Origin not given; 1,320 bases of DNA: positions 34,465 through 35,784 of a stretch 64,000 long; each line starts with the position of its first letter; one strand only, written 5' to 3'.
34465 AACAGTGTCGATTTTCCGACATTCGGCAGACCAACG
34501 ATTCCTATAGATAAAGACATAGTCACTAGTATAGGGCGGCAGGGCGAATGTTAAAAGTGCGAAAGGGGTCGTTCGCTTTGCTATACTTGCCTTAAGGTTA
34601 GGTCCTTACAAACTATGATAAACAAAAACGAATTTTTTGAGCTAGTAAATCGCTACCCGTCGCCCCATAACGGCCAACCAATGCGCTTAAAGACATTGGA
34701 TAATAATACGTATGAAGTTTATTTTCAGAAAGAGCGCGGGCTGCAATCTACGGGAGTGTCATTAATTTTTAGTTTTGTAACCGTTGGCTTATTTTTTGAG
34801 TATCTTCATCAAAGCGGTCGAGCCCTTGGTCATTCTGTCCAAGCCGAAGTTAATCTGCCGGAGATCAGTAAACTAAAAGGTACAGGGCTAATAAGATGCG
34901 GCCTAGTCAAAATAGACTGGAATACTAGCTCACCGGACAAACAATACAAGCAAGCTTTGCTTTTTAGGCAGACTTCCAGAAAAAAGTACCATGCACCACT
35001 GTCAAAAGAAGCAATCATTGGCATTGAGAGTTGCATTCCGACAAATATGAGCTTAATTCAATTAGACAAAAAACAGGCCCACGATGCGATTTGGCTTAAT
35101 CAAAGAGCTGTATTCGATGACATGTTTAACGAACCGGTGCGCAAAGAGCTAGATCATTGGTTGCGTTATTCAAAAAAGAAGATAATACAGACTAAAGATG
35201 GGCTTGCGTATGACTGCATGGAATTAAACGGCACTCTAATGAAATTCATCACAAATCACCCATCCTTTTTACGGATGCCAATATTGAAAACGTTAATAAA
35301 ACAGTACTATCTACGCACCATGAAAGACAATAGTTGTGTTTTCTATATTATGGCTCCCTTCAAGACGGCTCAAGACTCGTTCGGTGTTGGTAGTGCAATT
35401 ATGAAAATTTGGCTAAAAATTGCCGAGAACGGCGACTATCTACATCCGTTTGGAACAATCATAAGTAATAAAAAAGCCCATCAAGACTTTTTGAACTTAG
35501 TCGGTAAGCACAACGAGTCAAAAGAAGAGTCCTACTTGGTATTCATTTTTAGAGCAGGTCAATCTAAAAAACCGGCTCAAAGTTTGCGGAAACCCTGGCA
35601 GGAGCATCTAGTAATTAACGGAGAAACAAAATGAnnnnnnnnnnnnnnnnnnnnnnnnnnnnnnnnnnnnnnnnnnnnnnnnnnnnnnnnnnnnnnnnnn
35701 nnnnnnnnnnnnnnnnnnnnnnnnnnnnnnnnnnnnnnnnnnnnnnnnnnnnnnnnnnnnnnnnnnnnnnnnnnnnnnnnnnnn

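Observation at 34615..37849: Acg-type nitroreductase-like gene coupled to a PaaK/F390-synthetase-like ligase, with a HIT protein nearby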

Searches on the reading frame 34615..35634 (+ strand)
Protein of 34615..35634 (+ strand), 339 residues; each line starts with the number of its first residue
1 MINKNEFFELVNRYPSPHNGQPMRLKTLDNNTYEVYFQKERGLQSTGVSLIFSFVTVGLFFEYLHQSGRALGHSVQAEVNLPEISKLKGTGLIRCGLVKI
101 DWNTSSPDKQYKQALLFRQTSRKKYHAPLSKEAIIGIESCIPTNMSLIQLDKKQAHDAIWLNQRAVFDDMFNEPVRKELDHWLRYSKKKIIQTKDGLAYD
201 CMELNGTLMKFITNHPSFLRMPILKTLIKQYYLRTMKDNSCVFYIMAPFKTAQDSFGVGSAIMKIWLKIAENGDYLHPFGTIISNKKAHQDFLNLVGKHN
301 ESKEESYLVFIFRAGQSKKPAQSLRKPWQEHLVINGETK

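Call 3: search_protein_families(library=pfam, proteins=[window:34615-35634:+], max_evalue=0.01)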
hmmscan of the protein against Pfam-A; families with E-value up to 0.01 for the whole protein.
window:34615-35634:+ (339 aa): 0 families

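Call 4: search_protein_families(library=ncbifam, proteins=[window:34615-35634:+], max_evalue=0.01)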
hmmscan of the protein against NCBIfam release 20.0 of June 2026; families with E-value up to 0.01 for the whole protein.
window:34615-35634:+ (339 aa): 2 families
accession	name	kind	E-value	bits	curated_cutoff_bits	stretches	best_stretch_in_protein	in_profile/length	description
NF047509.1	Rv3131_FMN_oxido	subfamily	2.4e-19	70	199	1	15-331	10-318/319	Acg family FMN-binding oxidoreductase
NF005901.0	PRK07877.1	equivalog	0.0022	16.3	476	1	9-295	382-666/722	Rv1355c family protein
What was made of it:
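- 34615..35634 (+): Gene 1: a 339-aa single-chain tandem-nitroreductase-fold flavoprotein. It is Acg-like, belongs to the FDO subgroup of the nitroreductase superfamily, and has one composite FMN site. NCBIfam Acg family NF047509 at E 2.4e-19, 70 bits, full length but below the 199-bit cut-off (call 4).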

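Call 8: find_homologous_proteins(query=window:34615-35634:+)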
Query window:34615-35634:+ (339 aa): 275 proteins with E <= 0.001 among 745 candidates; the best 120 are listed.
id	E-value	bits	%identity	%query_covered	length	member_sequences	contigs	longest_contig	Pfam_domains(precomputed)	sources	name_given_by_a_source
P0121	3.5e-230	781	100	100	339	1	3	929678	-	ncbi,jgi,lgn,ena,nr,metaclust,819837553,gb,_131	ncbi:TPA: hypothetical protein EYO12_04375 [Candidatus Saccharibacteria bacterium]|nr:hypothetical p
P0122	4.1e-130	452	56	99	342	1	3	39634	-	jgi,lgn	jgi:hypothetical protein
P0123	8.8e-127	441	57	98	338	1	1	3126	-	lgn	-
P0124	4.1e-126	438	58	98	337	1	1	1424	-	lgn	-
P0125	2.5e-122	426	57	98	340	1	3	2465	-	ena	-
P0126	7.7e-122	424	57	98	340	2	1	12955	-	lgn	-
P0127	1.9e-120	420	56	97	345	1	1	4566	-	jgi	jgi:hypothetical protein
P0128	2.2e-120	420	56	98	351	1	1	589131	-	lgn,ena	-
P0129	2.4e-120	420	56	98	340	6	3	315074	-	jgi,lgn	jgi:hypothetical protein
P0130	1.3e-119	417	55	97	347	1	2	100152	-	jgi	jgi:hypothetical protein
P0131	1.7e-119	417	56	97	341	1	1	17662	-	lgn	-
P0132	9.3e-119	414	56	95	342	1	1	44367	-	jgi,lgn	jgi:hypothetical protein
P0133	1.4e-118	414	55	97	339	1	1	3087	-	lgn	-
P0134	1.9e-118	413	56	98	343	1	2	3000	-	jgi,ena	-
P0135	2.6e-118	413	56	98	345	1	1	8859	-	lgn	-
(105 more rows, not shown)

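Call 9: search_protein_families(library=padloc, proteins=[window:34615-35634:+], max_evalue=0.1)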
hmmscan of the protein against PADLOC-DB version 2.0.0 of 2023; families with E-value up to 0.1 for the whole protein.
window:34615-35634:+ (339 aa): 0 families

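Call 11: search_solved_structures(query=window:34615-35634:+, max_evalue=1)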
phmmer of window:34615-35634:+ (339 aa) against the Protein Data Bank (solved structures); distinct sequences matched with E-value up to 1: 0.

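Call 25: search_solved_structures(query=A1, max_evalue=1, show_alignments=2)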
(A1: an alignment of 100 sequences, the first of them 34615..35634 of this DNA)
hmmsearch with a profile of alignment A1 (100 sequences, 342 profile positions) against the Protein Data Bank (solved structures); distinct sequences matched with E-value up to 1: 1.
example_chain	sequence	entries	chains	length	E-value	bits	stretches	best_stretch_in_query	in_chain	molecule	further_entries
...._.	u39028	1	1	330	3.7e-06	29.6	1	7-132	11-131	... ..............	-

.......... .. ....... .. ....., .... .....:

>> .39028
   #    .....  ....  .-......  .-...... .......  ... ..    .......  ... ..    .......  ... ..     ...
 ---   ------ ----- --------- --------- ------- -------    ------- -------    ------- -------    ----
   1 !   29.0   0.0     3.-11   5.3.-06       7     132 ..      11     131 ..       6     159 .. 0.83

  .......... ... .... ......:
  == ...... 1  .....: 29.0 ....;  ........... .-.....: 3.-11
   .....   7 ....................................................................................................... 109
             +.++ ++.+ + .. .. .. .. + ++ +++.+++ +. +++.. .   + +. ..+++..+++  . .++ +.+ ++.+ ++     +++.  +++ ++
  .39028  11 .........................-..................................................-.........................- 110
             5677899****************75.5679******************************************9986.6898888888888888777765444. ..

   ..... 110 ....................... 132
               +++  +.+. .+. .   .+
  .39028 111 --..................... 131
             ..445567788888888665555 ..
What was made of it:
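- On Acg family / FDO subgroup: The motif aligns with RRTDR of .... (call 25).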

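Call 30: predict_structure(alignment_id=A1)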
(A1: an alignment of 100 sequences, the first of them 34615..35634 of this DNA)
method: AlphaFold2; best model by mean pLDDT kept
length: 339 residues; sequences in the alignment: 100
mean_pLDDT: 92.1   pTM: 0.91
mean pLDDT of the five models: 92.1, 92.0, 91.5, 91.4, 89.9
residues with pLDDT >= 90: 252; 70-90: 71; 50-70: 15; < 50: 1
segments of 3 or more residues with pLDDT < 50: none
pLDDT, mean of each block of 10 residues (from residue 1): 88 85 96 96 78 95 98 98 94 98 97 96 95 98 98 95 91 90 87 75 77 91 87 87 98 97 98 96 93 97 97 96 91 77
secondary structure, 60 per line:
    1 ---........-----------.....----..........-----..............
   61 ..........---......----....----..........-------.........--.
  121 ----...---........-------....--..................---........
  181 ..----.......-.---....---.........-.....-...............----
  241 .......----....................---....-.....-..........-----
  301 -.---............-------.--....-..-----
elements in order: H4-11 E23-27 E32-38 H47-70 E74-79 H84-87 E92-101 H109-117 E125-127 H131-138 E146-149 H152-169 H173-182 H187-193 H199-202 H206-214 H216-220 H222-236 E241-247 H252-271 E275-278 H280-284 H286-295 E306-317 H328-331
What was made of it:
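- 34615..35634 (+): AF2 pLDDT 92 (call 30).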

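Call 34: fold_search(model_id=the predicted structure, library=pdb)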
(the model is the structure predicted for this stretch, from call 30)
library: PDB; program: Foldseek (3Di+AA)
matches with E <= 10: 190; with E <= 0.001: 17
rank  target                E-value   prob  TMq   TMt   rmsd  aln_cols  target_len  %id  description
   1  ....                  5.2e-13  1.00  0.70  0.72   5.7       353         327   14  Structure of Reduced M Smegmatis 5246, a homologue of M.Tuberculosis Acg (released 2012-11-21)
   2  4xom_A                2.6e-05  1.00  0.35  0.53   7.2       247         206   16  Coenzyme F420:L-glutamate ligase (FbiB) from Mycobacterium tuberculosis (C-terminal domain). (released 2016-02-17)
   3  4xoo_A                3.3e-05  1.00  0.31  0.50   8.5       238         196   17  FMN complex of coenzyme F420:L-glutamate ligase (FbiB) from Mycobacterium tuberculosis (C-terminal domain) (released 2016-02-17)
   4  4xoo_C                3.9e-05  1.00  0.34  0.52   8.6       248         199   16  FMN complex of coenzyme F420:L-glutamate ligase (FbiB) from Mycobacterium tuberculosis (C-terminal domain) (released 2016-02-17)
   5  4xom_B                4.5e-05  1.00  0.33  0.49   7.8       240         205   18  Coenzyme F420:L-glutamate ligase (FbiB) from Mycobacterium tuberculosis (C-terminal domain). (released 2016-02-17)
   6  4xoo_B                6.2e-05  1.00  0.31  0.49   8.9       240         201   16  FMN complex of coenzyme F420:L-glutamate ligase (FbiB) from Mycobacterium tuberculosis (C-terminal domain) (released 2016-02-17)
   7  4xoq_A                6.9e-05  1.00  0.32  0.49   8.5       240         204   16  F420 complex of coenzyme F420:L-glutamate ligase (FbiB) from Mycobacterium tuberculosis (C-terminal domain) (released 2016-02-17)
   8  4xoq_D                9.1e-05  1.00  0.33  0.52   7.4       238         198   17  F420 complex of coenzyme F420:L-glutamate ligase (FbiB) from Mycobacterium tuberculosis (C-terminal domain) (released 2016-02-17)
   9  4xoq_C                9.6e-05  1.00  0.33  0.52   7.4       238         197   17  F420 complex of coenzyme F420:L-glutamate ligase (FbiB) from Mycobacterium tuberculosis (C-terminal domain) (released 2016-02-17)
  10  4xom_C                1.3e-04  1.00  0.34  0.54   7.4       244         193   16  Coenzyme F420:L-glutamate ligase (FbiB) from Mycobacterium tuberculosis (C-terminal domain). (released 2016-02-17)
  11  4xoo_D                2.0e-04  1.00  0.31  0.50   7.8       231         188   15  FMN complex of coenzyme F420:L-glutamate ligase (FbiB) from Mycobacterium tuberculosis (C-terminal domain) (released 2016-02-17)
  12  2isj_A                2.1e-04  1.00  0.35  0.52   6.7       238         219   13  BluB bound to oxidized FMN (released 2007-03-27)
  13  2wzv_B                2.3e-04  1.00  0.38  0.54   7.2       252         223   12  Crystal structure of the FMN-dependent nitroreductase NfnB from Mycobacterium smegmatis (released 2010-07-14)
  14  3gfa_B                3.7e-04  1.00  0.37  0.60   6.2       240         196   13  Crystal structure of a putative nitroreductase in complex with fmn (cd3205) from clostridium difficile 630 at 1.35 A r (released 2009-03-17)
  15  2wzv_A                4.8e-04  1.00  0.34  0.49  10.3       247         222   12  Crystal structure of the FMN-dependent nitroreductase NfnB from Mycobacterium smegmatis (released 2010-07-14)
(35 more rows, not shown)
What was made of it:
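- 34615..35634 (+): Foldseek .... E 5e-13, TM 0.70 (call 34).
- After MsAcg, the next structural matches of the partner are the F420/FMN-binding FbiB C-terminal domain and BluB (call 34).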
